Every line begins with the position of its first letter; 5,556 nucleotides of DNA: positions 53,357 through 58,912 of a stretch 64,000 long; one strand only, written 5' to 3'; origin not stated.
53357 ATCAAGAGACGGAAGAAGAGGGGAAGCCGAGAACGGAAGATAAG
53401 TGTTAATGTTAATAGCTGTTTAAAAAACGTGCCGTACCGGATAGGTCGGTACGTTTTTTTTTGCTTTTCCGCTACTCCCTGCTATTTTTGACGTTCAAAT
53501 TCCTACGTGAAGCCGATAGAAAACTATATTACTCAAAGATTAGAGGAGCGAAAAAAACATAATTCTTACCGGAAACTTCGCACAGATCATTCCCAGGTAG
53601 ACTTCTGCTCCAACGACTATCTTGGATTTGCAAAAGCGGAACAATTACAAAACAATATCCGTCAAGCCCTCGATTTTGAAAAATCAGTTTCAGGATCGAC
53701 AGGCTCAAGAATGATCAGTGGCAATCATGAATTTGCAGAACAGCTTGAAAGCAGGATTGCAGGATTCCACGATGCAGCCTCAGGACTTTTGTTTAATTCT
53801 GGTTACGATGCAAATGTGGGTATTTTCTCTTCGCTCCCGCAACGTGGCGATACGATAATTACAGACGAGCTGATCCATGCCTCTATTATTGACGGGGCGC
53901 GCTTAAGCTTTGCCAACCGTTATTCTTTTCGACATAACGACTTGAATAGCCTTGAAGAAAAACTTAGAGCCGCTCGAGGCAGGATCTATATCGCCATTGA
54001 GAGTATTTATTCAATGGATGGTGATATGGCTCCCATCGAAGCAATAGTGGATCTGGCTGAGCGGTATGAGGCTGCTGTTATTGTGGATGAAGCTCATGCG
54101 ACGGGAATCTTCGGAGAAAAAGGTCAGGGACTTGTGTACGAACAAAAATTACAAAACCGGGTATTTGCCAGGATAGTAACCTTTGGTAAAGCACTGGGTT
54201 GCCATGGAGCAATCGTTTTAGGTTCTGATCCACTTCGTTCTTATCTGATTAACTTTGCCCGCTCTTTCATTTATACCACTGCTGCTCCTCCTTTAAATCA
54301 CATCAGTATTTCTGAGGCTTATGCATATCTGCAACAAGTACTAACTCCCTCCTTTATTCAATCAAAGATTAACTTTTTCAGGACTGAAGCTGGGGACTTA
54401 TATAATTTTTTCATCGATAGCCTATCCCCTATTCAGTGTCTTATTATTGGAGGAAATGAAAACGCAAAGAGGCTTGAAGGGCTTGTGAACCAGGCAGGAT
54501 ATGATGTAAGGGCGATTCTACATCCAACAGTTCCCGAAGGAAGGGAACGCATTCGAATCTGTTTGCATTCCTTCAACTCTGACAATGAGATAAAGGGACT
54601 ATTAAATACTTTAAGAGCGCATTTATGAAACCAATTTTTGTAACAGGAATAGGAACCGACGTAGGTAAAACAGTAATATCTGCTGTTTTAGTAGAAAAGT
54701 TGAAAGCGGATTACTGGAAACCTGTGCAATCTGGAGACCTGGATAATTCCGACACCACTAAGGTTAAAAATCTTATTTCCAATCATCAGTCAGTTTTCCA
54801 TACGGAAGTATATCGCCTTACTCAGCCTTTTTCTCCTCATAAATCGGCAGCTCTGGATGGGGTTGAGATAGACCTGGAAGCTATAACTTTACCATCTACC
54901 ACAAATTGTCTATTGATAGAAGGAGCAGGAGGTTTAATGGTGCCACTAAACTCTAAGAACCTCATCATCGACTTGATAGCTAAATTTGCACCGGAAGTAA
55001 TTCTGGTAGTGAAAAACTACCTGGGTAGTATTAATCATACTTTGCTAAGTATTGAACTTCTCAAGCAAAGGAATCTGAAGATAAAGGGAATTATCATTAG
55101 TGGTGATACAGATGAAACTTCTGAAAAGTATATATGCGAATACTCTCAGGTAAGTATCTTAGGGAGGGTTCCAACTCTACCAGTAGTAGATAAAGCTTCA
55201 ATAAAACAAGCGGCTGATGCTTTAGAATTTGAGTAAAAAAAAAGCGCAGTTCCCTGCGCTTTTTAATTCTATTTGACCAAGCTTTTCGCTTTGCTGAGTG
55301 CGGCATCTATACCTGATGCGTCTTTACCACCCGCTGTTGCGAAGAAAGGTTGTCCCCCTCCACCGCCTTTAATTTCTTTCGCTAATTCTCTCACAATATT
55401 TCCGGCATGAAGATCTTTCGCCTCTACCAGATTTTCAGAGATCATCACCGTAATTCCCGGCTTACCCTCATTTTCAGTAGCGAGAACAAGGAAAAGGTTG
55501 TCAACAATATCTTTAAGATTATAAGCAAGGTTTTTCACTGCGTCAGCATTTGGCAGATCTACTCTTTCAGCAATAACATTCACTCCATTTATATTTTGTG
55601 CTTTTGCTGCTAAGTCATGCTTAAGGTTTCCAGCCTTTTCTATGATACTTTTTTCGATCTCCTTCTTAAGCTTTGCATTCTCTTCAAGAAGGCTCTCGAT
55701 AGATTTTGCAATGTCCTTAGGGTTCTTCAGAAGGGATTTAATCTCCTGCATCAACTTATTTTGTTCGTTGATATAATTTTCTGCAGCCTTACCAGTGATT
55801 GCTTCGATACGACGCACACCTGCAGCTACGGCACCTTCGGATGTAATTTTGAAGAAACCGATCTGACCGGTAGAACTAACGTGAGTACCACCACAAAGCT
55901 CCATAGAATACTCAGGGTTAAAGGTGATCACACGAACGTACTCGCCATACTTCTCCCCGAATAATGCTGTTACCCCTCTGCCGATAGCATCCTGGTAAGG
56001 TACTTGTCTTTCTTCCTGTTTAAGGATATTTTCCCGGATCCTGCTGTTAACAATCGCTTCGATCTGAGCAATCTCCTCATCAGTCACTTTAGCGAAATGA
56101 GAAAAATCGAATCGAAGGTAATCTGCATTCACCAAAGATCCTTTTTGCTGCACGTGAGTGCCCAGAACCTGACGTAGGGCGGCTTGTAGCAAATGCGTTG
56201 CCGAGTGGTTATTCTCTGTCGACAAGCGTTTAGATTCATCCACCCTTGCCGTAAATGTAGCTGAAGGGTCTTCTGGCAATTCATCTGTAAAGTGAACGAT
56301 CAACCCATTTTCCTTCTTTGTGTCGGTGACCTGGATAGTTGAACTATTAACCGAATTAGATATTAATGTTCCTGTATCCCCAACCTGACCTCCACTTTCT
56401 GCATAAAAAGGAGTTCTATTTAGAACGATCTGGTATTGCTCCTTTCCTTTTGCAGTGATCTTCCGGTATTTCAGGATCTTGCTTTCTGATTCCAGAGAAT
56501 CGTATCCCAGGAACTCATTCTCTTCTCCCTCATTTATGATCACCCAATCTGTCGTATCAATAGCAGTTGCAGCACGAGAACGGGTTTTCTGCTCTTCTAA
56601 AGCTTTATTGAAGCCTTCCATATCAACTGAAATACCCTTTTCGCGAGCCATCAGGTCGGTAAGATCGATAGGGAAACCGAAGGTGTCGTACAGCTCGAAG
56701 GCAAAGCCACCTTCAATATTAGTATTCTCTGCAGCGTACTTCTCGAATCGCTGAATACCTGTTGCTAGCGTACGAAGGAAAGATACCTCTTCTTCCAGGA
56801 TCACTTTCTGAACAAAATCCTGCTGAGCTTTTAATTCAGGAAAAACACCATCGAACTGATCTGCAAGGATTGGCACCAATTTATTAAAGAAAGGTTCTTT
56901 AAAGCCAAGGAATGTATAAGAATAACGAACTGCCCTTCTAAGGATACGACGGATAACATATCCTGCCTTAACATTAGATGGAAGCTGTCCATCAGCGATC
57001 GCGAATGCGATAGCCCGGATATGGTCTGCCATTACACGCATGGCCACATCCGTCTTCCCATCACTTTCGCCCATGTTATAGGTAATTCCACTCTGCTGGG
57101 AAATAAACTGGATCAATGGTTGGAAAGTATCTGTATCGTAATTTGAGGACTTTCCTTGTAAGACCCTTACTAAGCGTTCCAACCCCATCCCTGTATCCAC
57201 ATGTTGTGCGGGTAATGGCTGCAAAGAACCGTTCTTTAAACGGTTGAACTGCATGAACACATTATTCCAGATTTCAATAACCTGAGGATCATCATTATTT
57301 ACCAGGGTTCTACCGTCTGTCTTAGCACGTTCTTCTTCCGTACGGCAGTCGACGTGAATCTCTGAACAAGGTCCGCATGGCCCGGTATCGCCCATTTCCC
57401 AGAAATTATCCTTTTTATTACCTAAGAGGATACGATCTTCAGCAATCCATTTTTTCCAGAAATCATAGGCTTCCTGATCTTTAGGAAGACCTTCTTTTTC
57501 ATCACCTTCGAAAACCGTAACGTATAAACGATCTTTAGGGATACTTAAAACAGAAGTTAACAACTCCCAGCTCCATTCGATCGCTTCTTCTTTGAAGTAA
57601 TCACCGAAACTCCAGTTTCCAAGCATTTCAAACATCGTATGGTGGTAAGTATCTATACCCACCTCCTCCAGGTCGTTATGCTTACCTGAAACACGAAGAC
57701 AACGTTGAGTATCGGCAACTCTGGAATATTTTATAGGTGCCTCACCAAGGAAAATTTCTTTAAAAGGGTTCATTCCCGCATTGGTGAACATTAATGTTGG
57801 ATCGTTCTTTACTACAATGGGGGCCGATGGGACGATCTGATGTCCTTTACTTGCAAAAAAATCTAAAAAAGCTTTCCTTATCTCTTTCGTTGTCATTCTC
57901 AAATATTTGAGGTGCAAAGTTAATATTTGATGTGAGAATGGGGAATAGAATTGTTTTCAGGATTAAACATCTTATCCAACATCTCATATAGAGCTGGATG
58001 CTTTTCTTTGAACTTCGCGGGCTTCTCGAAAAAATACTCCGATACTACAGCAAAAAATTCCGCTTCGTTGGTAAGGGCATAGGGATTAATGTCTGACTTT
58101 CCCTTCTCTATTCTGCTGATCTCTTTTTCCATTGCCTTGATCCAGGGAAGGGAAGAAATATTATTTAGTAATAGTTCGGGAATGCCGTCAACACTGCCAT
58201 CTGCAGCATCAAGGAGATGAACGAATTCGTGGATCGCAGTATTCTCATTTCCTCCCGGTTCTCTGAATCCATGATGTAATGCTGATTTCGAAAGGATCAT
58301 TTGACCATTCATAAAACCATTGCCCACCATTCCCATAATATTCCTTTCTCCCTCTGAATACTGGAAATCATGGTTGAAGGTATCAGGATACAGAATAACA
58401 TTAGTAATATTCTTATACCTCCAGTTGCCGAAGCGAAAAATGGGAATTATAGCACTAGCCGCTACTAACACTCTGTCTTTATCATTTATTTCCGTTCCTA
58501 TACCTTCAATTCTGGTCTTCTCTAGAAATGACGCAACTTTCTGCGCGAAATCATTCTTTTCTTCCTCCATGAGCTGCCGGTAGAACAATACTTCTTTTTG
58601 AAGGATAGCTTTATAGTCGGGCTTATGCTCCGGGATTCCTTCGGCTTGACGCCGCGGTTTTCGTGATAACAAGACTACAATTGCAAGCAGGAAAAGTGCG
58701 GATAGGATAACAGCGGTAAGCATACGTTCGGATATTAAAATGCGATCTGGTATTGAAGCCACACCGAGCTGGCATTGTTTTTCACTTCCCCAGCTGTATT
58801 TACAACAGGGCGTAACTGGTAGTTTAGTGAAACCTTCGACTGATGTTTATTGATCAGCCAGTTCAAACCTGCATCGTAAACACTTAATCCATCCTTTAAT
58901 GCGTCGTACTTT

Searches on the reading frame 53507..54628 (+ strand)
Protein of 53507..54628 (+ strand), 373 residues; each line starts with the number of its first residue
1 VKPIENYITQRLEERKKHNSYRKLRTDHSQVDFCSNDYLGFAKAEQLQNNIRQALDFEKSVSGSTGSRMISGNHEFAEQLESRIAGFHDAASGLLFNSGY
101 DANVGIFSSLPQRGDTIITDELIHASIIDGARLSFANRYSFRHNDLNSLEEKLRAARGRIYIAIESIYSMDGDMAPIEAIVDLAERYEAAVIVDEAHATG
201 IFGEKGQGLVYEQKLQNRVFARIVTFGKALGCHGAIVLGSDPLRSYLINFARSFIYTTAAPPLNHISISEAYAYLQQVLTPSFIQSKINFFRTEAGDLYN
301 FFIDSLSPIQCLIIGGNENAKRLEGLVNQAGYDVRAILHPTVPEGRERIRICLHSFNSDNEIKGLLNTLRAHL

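Call 62: search_protein_families(library=pfam, proteins=[window:53507-54628:+], max_evalue=0.0001)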
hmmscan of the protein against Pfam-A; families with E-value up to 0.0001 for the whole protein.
window:53507-54628:+ (373 aa): 2 families
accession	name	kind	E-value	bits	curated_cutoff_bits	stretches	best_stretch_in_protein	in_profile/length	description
PF00155.27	Aminotran_1_2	-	1.1e-40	140.3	19.7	1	30-366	3-358/361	Aminotransferase class I and II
PF01053.26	Cys_Met_Meta_PP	-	1.1e-06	27.9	27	1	77-202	54-181/381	Cys/Met metabolism PLP-dependent enzyme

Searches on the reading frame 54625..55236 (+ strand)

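Call 62: search_protein_families(library=pfam, proteins=[window:54625-55236:+], max_evalue=0.0001)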
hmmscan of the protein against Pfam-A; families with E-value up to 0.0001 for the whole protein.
window:54625-55236:+ (203 aa): 2 families
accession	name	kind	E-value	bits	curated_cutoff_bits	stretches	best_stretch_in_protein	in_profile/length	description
PF13500.12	AAA_26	-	5.4e-63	212.9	27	1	4-191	3-197/198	AAA domain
PF01656.29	CbiA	-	1.8e-05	25.1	25.4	1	4-192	1-119/125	CobQ/CobB/MinD/ParA nucleotide binding domain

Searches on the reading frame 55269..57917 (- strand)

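Call 82: search_protein_families(library=pfam, proteins=[window:55269-57917:-], max_evalue=0.0001)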
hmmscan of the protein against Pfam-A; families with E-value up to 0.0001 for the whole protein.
window:55269-57917:- (882 aa): 3 families
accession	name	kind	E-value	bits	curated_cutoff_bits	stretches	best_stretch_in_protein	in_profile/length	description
PF01411.24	tRNA-synt_2c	-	6.5e-203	675.7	30.3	1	12-547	1-534/552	tRNA synthetases class II (A)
PF07973.19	tRNA_SAD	-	4.3e-17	62.2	24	1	661-705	1-44/44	Threonyl and Alanyl tRNA synthetase second additional domain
PF02272.25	DHHA1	-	4.3e-14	53.2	25.9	1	779-882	2-101/102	DHHA1 domain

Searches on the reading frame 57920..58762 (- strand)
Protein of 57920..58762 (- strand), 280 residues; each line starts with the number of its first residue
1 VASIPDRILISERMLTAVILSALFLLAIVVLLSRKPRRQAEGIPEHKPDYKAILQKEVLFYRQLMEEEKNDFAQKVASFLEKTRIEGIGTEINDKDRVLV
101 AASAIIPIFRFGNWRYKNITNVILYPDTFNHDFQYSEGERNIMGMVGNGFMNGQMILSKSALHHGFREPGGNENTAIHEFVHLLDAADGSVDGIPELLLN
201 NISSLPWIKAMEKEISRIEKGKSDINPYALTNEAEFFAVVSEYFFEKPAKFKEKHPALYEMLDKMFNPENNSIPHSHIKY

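Call 62: search_protein_families(library=pfam, proteins=[window:57920-58762:-], max_evalue=0.0001)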
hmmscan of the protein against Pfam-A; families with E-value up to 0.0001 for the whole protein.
window:57920-58762:- (280 aa): 1 family
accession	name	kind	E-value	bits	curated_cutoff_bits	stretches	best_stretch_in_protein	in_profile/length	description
PF06167.18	Peptidase_M90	-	4.6e-67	226.6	26.2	1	46-266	15-242/243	Glucose-regulated metallo-peptidase M90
